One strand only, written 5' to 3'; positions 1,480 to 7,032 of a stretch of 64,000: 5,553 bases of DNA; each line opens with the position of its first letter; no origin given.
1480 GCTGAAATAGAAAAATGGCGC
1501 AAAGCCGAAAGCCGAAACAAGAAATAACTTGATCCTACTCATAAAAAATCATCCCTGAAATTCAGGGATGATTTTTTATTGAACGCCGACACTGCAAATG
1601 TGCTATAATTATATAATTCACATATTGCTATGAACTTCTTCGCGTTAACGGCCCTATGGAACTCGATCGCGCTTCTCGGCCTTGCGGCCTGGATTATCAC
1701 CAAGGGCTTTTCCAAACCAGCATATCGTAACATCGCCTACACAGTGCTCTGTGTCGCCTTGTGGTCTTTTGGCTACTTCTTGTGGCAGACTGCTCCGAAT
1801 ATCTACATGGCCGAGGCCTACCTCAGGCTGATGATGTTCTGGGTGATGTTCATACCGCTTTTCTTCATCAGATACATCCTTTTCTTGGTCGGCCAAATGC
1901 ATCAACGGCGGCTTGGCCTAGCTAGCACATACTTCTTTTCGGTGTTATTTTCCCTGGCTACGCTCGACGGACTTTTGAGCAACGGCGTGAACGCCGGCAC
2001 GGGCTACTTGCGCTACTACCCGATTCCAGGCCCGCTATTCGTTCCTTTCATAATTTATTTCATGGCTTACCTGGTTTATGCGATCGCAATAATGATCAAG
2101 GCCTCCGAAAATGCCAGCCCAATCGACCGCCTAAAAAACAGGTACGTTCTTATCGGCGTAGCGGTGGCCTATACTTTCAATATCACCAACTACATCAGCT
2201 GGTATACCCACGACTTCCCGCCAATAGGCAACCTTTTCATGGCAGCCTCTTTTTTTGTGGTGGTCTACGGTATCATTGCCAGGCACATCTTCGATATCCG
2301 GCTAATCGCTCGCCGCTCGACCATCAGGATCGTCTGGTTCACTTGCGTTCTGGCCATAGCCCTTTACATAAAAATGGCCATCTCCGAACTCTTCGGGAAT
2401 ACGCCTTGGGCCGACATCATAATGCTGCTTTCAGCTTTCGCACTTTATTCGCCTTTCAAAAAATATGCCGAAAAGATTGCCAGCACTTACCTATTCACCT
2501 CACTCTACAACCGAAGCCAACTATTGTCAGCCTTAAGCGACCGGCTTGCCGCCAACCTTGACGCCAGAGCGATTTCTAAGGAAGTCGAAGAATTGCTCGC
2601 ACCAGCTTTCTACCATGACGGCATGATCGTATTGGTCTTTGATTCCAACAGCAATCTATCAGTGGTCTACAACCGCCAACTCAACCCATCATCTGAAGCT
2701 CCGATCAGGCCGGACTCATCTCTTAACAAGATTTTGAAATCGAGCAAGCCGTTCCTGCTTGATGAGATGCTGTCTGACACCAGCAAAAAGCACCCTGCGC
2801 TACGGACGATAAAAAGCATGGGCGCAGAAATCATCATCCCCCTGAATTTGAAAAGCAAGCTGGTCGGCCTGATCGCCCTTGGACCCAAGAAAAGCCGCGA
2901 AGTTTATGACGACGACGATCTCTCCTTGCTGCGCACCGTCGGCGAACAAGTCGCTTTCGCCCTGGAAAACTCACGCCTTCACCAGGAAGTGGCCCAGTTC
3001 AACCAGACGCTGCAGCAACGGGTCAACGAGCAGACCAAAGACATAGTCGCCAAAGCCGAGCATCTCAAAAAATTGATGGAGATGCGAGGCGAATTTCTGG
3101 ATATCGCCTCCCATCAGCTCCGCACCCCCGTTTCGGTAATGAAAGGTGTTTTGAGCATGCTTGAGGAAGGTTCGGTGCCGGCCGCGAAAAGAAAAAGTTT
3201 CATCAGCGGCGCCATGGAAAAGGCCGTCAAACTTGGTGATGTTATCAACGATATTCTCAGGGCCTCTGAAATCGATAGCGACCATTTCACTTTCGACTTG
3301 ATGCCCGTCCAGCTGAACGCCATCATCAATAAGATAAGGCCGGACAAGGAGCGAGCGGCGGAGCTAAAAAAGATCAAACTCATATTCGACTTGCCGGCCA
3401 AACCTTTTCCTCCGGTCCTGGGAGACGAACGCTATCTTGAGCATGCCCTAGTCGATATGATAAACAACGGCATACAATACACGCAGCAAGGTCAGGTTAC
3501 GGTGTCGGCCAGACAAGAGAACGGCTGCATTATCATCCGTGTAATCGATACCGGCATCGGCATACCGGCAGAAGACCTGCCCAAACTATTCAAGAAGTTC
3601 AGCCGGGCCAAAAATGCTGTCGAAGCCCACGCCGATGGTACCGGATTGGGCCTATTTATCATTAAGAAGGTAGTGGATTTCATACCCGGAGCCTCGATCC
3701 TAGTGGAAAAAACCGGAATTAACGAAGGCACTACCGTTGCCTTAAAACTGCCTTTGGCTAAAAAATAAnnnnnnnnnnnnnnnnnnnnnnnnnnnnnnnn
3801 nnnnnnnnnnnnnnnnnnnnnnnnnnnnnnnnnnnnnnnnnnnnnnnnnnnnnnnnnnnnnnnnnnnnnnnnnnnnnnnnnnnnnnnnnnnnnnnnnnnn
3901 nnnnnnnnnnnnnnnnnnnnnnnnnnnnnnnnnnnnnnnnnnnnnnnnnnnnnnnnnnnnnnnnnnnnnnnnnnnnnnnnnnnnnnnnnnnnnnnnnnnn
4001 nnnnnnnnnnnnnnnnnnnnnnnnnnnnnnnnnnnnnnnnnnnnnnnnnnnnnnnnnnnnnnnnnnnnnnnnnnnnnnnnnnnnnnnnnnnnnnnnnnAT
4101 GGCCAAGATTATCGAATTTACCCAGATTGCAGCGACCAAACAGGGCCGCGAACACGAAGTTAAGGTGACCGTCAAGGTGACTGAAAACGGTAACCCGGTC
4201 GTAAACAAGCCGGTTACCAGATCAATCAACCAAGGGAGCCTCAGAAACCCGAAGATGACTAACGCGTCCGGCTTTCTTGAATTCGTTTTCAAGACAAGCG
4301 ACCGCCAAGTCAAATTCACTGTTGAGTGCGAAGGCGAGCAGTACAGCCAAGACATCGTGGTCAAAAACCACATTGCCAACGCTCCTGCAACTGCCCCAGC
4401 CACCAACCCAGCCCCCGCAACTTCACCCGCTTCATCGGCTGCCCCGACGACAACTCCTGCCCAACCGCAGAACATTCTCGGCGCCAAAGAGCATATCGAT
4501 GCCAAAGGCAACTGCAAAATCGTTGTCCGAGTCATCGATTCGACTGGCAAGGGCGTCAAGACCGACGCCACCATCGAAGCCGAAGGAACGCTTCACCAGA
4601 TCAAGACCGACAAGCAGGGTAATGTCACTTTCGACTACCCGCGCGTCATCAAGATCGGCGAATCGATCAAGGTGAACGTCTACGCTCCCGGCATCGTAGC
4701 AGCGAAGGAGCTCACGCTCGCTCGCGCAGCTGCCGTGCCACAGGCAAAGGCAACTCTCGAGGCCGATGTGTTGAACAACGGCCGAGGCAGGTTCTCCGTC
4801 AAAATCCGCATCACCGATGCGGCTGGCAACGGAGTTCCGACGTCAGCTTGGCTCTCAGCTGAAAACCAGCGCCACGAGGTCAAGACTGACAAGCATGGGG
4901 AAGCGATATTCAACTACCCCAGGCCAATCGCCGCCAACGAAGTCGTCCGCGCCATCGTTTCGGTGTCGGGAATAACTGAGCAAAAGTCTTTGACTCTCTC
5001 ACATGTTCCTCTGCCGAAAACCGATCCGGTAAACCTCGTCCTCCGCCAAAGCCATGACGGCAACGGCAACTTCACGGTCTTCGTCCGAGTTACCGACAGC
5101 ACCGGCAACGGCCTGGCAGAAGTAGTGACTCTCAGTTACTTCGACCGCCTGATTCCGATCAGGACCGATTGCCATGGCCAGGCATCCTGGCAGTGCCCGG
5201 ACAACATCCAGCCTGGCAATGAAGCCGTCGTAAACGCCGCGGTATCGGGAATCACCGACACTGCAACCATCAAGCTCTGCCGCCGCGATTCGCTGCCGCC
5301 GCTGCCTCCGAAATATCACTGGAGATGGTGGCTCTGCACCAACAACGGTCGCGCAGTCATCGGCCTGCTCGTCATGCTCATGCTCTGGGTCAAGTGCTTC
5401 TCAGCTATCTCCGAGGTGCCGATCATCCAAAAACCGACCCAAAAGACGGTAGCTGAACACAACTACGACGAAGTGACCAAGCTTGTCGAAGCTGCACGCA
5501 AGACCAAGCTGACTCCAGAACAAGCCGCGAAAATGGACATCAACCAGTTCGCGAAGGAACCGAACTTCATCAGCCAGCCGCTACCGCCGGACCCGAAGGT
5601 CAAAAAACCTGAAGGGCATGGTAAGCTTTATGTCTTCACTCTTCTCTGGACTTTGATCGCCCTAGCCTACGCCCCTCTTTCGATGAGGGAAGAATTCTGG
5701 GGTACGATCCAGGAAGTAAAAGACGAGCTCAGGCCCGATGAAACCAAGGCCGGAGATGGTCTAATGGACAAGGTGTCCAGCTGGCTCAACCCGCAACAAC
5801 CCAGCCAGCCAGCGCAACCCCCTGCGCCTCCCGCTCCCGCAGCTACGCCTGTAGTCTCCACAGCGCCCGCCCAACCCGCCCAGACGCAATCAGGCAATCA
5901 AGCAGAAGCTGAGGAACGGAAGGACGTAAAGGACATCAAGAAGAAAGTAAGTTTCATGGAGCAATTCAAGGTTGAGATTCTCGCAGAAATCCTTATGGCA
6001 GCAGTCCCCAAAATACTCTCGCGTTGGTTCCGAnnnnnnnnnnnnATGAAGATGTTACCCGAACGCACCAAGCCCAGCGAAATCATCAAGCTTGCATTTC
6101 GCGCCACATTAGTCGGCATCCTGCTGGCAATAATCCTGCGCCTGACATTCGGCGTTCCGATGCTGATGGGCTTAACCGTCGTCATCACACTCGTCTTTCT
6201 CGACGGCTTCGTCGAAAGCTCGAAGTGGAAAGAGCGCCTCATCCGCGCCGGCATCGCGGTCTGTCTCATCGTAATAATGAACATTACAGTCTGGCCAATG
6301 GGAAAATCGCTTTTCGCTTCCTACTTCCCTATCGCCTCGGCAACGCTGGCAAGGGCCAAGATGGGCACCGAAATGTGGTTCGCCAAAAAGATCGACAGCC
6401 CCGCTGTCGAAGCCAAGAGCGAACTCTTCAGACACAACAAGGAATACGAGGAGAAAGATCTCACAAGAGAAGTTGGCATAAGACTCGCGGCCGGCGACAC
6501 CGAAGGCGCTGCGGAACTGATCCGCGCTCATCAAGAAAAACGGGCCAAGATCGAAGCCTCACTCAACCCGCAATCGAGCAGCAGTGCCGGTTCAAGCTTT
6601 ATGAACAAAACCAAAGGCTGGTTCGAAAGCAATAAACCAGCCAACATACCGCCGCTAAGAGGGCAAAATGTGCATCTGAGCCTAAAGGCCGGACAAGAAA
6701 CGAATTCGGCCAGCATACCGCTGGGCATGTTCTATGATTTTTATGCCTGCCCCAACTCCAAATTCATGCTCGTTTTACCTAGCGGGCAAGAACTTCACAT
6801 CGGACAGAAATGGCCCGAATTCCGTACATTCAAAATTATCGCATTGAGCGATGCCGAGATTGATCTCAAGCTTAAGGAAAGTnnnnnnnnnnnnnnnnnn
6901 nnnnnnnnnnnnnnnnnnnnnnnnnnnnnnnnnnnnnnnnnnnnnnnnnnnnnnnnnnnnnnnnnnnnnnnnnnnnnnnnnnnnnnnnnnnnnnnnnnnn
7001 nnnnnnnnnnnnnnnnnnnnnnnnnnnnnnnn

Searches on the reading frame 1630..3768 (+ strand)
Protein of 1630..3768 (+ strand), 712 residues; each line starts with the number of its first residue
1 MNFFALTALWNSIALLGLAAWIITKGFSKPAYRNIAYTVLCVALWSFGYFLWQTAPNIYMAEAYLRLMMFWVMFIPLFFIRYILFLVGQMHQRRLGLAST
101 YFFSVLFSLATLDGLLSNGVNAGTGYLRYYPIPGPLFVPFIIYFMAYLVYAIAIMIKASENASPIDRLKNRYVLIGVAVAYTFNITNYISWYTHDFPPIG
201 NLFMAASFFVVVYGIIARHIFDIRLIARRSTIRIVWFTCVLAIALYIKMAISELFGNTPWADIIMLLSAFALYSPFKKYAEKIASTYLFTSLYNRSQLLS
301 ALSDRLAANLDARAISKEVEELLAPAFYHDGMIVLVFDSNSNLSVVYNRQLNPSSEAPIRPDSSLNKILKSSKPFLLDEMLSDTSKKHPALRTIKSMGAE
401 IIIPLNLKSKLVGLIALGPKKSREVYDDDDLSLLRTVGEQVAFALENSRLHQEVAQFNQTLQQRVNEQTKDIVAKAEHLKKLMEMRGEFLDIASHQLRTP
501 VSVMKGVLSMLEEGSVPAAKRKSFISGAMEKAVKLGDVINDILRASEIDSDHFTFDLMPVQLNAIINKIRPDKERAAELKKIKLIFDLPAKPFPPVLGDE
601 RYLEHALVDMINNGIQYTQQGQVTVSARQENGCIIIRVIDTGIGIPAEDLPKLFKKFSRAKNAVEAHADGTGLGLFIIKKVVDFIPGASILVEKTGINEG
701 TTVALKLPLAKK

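Call 10: search_protein_families(library=pfam, max_evalue=0.001, proteins=[window:1630-3765:+])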
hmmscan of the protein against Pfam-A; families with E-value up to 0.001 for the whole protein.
window:1630-3765:+ (712 aa): 7 families
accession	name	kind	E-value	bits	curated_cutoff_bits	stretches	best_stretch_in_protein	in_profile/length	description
PF02518.31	HATPase_c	-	1.3e-21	77.5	26.4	1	598-710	1-110/111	Histidine kinase-, DNA gyrase B-, and HSP90-like ATPase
PF00512.31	HisKA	-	6.1e-11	42.6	26.9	1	485-550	1-65/66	His Kinase A (phospho-acceptor) domain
PF13185.12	GAF_2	-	1.6e-10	41.7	28.6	1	330-446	22-136/136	GAF domain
PF16927.11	HisKA_7TM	-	1.8e-10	41.5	28.6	1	14-223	8-222/224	N-terminal 7TM region of histidine kinase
PF13492.12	GAF_3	-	8.9e-09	36.3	27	1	323-447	13-129/129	GAF domain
PF01590.32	GAF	-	6.5e-05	23.9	22.4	1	349-445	39-133/133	GAF domain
PF13581.12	HATPase_c_2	-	9.4e-05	22.9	27.4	1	606-684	35-111/127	Histidine kinase-like ATPase domain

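Call 21: find_encoding_contigs(protein=window:1630-3768:+, flank=10000, max_places=4)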
Protein window:1630-3768:+ (712 aa): 1 contig read that carries it; 1 place shown.
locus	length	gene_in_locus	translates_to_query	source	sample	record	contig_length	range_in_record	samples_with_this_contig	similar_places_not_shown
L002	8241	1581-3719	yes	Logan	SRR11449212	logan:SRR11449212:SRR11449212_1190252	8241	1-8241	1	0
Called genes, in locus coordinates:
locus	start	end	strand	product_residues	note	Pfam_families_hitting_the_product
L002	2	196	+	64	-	?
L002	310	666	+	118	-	-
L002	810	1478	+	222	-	PF01746:tRNA_m1G_MT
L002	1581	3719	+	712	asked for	PF16927:HisKA_7TM, PF13185:GAF_2, PF13492:GAF_3, PF00512:HisKA, PF02518:HATPase_c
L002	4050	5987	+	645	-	PF02369:Big_1 (faint), PF17789:MG4 (faint)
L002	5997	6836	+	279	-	-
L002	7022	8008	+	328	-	PF13432:TPR_16 (weak), PF13414:TPR_11 (faint), PF14559:TPR_19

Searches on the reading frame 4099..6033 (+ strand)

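Call 10: search_protein_families(library=pfam, max_evalue=0.001, proteins=[window:4099-6033:+])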
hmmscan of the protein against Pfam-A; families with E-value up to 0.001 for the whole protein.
window:4099-6033:+ (645 aa): 4 families
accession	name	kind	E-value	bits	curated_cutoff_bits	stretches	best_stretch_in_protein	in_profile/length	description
PF02369.22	Big_1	-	7.8e-10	39.2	34.9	1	20-77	18-80/93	Bacterial Ig-like domain (group 1)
PF13620.12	CarboxypepD_reg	-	2.9e-05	24.8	32.3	0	141-210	2-72/82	Carboxypeptidase regulatory-like domain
PF17789.7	MG4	-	7e-05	23.4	24.7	0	24-82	19-80/95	Macroglobulin domain MG4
PF11974.14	bMG3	-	0.00014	22.2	34.9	0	143-182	19-60/103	Bacterial alpha-2-macroglobulin MG3 domain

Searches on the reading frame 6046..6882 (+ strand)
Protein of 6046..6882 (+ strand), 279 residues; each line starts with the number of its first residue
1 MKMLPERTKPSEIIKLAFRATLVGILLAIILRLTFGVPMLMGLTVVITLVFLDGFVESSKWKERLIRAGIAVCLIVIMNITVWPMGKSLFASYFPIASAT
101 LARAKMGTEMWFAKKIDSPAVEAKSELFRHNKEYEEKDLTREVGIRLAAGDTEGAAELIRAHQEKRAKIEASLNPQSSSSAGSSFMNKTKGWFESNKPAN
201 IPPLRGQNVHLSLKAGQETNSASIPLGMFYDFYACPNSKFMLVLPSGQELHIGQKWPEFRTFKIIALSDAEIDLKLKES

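Call 10: search_protein_families(library=pfam, max_evalue=0.001, proteins=[window:6046-6882:+])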
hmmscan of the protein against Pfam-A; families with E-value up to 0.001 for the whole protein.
window:6046-6882:+ (279 aa): 0 families

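Call 26: search_protein_families(library=pfam, max_evalue=1, proteins=[window:6046-6882:+])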
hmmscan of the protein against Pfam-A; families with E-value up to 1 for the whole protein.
window:6046-6882:+ (279 aa): 1 family
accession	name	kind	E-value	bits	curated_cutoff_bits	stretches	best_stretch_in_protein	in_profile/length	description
PF11992.13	TgpA_N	-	0.092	12.2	30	1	22-91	6-74/333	TgpA N-terminal domain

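Call 82: search_protein_families(library=ncbifam, max_evalue=0.05, proteins=[window:6046-6882:+])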
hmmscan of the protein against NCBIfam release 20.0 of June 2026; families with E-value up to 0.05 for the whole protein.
window:6046-6882:+ (279 aa): 1 family
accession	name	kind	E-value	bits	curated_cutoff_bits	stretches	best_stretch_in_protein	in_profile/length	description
NF007661.0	PRK10333.1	equivalog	0.027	14.2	343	1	37-106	45-110/198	5-formyltetrahydrofolate cyclo-ligase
